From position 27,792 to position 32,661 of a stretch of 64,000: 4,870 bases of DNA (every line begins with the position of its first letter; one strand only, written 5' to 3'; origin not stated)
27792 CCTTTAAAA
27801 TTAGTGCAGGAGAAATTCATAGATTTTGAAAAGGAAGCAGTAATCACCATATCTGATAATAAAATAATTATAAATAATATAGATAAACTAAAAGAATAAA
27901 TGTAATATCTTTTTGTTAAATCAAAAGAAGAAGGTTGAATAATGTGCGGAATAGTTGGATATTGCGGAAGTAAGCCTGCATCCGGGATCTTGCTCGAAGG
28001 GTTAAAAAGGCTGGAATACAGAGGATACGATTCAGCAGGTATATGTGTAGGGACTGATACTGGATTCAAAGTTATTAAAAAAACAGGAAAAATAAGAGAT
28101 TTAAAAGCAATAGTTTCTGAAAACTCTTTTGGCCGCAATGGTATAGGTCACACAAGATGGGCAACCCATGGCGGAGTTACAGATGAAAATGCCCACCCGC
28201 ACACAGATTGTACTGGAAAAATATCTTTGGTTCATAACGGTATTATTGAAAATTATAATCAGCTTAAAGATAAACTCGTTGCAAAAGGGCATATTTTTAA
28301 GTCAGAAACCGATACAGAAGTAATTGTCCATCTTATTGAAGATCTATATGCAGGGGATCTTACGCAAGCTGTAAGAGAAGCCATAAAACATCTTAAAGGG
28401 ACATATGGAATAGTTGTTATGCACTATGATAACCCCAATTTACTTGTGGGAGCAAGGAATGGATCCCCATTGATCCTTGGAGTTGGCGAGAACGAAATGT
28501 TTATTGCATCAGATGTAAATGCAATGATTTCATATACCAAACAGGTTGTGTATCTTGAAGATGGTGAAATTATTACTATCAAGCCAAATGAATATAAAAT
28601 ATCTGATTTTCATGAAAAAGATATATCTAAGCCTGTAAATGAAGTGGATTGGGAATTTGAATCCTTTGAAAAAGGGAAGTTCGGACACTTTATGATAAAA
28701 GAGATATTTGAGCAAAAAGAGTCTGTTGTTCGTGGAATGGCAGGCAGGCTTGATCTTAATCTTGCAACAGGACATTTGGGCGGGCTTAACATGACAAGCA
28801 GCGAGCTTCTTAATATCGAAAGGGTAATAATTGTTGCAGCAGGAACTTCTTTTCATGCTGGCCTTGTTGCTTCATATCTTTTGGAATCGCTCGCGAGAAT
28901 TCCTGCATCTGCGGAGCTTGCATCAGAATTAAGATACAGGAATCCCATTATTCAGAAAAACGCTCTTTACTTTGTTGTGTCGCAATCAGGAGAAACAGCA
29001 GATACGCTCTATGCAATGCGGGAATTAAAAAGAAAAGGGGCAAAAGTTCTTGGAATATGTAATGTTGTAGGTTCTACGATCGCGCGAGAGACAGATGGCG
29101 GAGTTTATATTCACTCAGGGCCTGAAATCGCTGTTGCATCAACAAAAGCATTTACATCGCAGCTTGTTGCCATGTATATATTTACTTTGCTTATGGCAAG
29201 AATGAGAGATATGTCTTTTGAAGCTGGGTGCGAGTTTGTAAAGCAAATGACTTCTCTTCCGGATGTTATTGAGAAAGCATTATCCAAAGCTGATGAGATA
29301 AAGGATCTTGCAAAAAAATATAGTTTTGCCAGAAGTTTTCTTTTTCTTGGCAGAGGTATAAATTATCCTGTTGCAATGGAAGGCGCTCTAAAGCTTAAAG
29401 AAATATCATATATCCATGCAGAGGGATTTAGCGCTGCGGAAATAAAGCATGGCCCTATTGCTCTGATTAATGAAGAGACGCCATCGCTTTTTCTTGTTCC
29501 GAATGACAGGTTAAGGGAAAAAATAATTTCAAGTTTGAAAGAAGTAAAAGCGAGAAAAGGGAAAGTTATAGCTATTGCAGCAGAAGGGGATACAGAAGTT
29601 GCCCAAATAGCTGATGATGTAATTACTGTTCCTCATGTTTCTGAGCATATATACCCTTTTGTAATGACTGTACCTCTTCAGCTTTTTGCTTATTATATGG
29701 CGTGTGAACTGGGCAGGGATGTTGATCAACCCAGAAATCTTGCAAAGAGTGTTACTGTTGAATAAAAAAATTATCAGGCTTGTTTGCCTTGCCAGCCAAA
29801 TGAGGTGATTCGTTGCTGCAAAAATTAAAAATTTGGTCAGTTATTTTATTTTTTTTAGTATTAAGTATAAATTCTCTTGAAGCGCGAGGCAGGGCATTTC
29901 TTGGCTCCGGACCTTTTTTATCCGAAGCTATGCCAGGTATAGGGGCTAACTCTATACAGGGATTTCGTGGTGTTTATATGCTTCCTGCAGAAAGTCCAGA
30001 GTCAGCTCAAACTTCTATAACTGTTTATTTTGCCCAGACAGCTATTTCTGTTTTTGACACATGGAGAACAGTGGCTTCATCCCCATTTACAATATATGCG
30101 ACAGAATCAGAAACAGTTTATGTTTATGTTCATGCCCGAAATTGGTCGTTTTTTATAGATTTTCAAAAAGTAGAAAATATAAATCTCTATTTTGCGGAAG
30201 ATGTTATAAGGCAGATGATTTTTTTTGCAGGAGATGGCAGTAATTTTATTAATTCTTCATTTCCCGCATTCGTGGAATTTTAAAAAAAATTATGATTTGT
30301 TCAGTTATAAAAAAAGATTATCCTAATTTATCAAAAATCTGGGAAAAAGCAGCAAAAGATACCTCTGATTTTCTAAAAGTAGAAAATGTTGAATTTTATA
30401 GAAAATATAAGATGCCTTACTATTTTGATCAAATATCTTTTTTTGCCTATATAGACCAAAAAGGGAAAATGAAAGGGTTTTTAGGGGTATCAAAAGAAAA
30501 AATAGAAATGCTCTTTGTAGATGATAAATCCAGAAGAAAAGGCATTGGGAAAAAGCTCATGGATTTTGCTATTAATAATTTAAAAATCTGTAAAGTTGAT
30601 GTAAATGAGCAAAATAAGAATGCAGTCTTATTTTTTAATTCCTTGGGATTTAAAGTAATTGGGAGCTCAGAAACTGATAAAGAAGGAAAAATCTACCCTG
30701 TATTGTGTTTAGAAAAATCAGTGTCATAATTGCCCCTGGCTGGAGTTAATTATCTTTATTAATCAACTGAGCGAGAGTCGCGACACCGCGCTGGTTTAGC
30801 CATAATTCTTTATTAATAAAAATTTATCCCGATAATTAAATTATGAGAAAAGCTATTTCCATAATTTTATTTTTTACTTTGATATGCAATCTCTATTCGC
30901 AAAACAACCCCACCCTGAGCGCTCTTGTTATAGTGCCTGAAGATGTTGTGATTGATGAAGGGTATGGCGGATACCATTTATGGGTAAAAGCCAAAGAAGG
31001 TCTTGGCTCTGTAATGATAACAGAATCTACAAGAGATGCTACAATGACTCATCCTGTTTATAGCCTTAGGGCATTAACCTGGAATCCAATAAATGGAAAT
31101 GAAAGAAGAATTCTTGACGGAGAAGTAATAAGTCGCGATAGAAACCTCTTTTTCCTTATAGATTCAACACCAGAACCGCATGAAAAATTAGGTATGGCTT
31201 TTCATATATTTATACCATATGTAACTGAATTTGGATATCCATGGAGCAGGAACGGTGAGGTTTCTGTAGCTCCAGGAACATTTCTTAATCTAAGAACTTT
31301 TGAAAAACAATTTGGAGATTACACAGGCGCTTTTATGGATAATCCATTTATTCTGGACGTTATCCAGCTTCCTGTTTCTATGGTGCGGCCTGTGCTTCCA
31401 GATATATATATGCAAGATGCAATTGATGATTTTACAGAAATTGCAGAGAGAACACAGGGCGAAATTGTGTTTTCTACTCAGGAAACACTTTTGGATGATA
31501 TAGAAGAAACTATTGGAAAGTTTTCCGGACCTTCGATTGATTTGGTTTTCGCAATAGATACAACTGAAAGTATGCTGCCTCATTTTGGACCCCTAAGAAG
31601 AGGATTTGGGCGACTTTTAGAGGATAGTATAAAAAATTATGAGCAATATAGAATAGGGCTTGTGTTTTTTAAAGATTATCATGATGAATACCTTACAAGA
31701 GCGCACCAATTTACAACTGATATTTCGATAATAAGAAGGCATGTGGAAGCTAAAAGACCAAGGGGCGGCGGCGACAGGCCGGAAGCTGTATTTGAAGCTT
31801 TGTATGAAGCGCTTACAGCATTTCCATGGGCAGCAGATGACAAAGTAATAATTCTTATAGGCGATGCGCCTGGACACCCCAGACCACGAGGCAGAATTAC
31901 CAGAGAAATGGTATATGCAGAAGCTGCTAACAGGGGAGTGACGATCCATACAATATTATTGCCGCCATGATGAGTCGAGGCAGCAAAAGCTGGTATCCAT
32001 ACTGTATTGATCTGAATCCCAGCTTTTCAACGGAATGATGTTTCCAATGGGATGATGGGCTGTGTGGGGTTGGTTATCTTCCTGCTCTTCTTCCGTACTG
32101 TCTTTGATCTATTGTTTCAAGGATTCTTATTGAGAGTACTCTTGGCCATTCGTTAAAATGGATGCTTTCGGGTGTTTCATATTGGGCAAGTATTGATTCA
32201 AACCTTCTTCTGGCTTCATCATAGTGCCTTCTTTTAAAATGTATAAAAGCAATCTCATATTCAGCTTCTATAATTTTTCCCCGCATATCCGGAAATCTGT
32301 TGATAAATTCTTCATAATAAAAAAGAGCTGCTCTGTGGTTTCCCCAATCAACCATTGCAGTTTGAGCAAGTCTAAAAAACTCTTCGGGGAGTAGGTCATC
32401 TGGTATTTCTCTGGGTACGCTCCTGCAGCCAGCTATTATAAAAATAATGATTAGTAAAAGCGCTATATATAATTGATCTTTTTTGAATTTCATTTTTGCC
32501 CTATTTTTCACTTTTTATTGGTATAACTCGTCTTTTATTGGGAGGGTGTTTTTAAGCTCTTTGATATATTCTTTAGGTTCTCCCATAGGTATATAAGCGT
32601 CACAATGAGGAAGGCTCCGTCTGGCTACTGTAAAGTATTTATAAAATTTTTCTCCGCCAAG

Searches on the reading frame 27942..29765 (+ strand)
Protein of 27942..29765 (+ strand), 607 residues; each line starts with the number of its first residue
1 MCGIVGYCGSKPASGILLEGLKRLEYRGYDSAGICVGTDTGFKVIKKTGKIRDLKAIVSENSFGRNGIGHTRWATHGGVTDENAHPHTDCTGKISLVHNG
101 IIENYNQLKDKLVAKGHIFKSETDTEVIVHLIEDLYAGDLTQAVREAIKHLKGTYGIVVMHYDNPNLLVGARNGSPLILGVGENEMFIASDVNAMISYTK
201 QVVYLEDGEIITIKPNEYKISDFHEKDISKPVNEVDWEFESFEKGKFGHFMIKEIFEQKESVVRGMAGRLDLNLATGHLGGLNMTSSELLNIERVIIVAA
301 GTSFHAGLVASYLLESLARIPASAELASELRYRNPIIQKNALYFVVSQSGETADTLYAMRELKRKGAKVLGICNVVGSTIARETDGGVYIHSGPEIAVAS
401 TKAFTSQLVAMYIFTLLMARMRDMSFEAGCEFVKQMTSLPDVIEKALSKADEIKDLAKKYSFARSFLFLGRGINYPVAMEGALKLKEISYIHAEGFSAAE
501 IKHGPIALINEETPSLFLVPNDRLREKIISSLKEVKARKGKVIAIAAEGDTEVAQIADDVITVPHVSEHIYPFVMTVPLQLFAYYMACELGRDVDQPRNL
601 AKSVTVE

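Call 10: search_protein_families(library=pfam, proteins=[window:27942-29765:+], max_evalue=0.00001)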
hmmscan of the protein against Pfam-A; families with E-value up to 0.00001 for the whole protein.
window:27942-29765:+ (607 aa): 3 families
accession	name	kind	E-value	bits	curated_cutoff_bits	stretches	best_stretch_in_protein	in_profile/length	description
PF01380.27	SIS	-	7.8e-58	194.4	25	2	289-415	2-129/131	SIS domain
PF13522.11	GATase_6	-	4e-18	66.1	27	1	65-190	11-129/130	Glutamine amidotransferase domain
PF13537.11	GATase_7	-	3.7e-17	62.9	25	1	80-195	9-121/123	Glutamine amidotransferase domain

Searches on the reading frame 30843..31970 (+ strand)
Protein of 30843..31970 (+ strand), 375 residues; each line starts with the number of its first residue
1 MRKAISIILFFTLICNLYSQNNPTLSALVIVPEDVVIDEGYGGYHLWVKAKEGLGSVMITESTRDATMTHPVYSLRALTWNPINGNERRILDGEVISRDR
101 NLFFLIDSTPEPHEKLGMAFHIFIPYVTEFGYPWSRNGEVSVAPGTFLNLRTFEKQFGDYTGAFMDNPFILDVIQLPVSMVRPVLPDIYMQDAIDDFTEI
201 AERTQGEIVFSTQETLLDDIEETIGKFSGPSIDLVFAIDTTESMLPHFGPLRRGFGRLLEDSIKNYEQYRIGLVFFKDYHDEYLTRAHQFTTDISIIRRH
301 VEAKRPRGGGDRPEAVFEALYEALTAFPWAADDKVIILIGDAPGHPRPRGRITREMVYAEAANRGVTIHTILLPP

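Call 10: search_protein_families(library=pfam, proteins=[window:30843-31970:+], max_evalue=0.00001)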
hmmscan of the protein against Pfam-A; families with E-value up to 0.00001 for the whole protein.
window:30843-31970:+ (375 aa): 1 family
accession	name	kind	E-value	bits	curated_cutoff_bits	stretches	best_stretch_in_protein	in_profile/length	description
PF25106.1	VWA_4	-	2.1e-09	37.6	27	1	234-344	2-106/169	von Willebrand factor A domain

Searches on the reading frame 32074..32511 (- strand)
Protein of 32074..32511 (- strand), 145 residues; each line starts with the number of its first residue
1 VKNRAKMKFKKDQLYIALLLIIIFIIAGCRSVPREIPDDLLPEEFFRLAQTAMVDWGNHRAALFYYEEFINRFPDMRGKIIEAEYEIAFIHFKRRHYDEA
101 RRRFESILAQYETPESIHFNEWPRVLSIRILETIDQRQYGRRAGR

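Call 45: search_protein_families(library=ncbifam, proteins=[window:32074-32511:-], max_evalue=0.001)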
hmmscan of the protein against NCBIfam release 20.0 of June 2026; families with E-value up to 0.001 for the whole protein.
window:32074-32511:- (145 aa): 2 families
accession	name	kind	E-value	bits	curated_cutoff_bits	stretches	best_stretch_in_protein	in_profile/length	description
TIGR03302.1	OM_YfiO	subfamily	7e-09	35.5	81.4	1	15-117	3-106/239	outer membrane protein assembly factor BamD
TIGR02795.1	tol_pal_ybgF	equivalog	0.00026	21.5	90.1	0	82-111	3-32/119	tol-pal system protein YbgF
